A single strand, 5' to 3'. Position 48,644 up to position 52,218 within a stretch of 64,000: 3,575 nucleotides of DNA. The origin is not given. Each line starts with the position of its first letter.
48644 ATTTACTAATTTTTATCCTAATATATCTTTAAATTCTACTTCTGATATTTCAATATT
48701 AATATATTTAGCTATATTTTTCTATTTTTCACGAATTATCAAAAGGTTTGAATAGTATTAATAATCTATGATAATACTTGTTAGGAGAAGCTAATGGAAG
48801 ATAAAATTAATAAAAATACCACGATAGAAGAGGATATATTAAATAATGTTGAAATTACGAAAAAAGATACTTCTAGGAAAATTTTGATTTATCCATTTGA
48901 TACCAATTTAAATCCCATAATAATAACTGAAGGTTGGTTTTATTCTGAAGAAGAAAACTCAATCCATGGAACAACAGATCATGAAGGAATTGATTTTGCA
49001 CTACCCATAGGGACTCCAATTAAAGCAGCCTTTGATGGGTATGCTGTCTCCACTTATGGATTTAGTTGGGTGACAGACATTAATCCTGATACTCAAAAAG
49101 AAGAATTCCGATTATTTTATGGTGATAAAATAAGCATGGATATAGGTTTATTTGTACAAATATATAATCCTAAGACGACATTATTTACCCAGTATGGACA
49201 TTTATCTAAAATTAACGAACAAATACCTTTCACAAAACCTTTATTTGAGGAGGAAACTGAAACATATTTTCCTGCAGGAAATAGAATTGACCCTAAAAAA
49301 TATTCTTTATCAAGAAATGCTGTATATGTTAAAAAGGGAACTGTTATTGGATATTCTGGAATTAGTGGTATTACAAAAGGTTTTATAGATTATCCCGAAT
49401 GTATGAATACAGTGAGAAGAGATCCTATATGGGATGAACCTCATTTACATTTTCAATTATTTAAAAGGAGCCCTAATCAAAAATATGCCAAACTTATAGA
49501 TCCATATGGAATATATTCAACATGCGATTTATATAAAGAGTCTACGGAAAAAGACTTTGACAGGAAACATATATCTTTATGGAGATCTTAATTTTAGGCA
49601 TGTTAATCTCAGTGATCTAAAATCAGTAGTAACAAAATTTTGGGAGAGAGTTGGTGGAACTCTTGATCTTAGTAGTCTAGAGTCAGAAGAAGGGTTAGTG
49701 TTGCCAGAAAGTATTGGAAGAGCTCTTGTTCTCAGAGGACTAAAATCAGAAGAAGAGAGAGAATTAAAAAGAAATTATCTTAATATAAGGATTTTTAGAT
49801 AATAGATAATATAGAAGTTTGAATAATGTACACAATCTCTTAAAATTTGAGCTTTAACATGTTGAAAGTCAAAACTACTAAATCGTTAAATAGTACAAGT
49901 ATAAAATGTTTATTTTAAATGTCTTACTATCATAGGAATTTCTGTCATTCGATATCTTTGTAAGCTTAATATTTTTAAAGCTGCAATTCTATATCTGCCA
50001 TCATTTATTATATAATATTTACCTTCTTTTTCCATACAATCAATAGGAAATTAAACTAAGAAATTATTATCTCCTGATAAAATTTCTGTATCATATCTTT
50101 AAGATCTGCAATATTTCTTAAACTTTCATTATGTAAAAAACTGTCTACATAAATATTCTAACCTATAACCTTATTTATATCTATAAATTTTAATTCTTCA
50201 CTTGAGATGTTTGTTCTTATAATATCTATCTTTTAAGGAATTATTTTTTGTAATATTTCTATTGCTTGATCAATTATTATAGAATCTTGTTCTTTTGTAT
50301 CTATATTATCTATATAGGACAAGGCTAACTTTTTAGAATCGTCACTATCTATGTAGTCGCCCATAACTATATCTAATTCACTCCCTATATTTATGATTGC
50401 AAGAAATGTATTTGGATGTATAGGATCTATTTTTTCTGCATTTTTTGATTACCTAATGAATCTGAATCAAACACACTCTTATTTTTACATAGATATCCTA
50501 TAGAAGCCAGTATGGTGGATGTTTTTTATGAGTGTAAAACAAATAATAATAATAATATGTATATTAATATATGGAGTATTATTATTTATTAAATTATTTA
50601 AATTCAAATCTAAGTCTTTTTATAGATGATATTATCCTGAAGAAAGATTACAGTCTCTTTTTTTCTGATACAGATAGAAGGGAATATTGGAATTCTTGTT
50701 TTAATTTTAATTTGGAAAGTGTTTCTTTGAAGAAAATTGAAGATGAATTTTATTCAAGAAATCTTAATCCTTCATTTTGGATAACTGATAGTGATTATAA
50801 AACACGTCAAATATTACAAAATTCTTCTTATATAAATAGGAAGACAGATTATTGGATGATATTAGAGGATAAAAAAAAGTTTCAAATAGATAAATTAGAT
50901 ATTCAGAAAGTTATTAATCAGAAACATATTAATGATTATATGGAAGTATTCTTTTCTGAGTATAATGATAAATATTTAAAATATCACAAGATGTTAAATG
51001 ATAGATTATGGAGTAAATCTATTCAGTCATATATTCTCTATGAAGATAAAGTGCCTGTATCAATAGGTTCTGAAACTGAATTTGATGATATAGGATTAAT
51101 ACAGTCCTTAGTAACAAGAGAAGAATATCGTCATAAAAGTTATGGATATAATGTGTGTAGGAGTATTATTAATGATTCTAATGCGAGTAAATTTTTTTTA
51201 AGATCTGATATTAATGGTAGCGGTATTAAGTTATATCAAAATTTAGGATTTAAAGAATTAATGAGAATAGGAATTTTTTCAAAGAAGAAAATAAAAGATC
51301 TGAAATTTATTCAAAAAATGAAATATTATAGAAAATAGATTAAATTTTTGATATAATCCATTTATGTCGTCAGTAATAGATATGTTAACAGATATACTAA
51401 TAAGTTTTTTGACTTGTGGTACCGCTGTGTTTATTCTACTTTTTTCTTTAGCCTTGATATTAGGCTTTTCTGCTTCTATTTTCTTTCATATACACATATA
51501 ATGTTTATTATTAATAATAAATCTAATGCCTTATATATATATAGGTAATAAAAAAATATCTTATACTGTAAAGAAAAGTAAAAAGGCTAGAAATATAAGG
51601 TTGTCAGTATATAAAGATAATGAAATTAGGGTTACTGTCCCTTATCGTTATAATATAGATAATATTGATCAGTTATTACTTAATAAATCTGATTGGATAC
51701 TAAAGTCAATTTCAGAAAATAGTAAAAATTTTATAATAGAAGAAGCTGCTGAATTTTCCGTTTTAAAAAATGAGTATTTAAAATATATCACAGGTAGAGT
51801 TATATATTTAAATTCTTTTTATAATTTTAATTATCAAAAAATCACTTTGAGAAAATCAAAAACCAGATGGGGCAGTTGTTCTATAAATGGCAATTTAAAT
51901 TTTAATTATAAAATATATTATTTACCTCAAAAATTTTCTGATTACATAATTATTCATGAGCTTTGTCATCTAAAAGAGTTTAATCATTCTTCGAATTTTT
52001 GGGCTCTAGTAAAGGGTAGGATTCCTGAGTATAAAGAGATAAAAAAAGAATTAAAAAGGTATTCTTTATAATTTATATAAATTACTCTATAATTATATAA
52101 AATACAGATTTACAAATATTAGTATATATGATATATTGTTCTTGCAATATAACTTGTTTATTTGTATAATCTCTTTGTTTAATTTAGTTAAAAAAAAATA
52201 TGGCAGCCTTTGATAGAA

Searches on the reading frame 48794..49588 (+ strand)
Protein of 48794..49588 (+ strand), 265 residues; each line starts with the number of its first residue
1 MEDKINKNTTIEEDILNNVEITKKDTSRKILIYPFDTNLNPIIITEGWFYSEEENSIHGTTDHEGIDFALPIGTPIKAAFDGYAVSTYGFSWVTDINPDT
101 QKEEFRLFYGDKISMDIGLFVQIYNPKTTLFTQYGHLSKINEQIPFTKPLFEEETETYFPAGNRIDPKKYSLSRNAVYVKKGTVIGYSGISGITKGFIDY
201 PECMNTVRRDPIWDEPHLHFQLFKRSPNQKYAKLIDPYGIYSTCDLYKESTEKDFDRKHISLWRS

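Call 82: search_protein_families(library=pfam, proteins=[window:48794-49588:+], max_evalue=0.0001)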
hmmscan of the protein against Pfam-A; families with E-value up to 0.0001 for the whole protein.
window:48794-49588:+ (265 aa): 1 family
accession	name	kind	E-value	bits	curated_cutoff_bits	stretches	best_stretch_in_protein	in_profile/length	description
PF01551.29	Peptidase_M23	-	1e-08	35.7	28.7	0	62-89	2-29/96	Peptidase family M23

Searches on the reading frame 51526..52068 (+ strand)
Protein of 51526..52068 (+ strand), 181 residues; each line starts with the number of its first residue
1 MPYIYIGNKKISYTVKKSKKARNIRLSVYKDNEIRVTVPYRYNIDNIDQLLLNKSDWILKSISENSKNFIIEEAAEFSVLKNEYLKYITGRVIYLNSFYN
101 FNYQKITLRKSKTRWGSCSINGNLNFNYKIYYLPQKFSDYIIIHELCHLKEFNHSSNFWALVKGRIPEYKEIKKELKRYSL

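Call 82: search_protein_families(library=pfam, proteins=[window:51526-52068:+], max_evalue=0.0001)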
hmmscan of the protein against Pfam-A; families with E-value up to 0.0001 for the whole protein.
window:51526-52068:+ (181 aa): 1 family
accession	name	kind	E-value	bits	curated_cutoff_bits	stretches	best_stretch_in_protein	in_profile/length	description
PF01863.23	YgjP-like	-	1.2e-40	140.2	26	2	79-178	107-206/207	YgjP-like, metallopeptidase domain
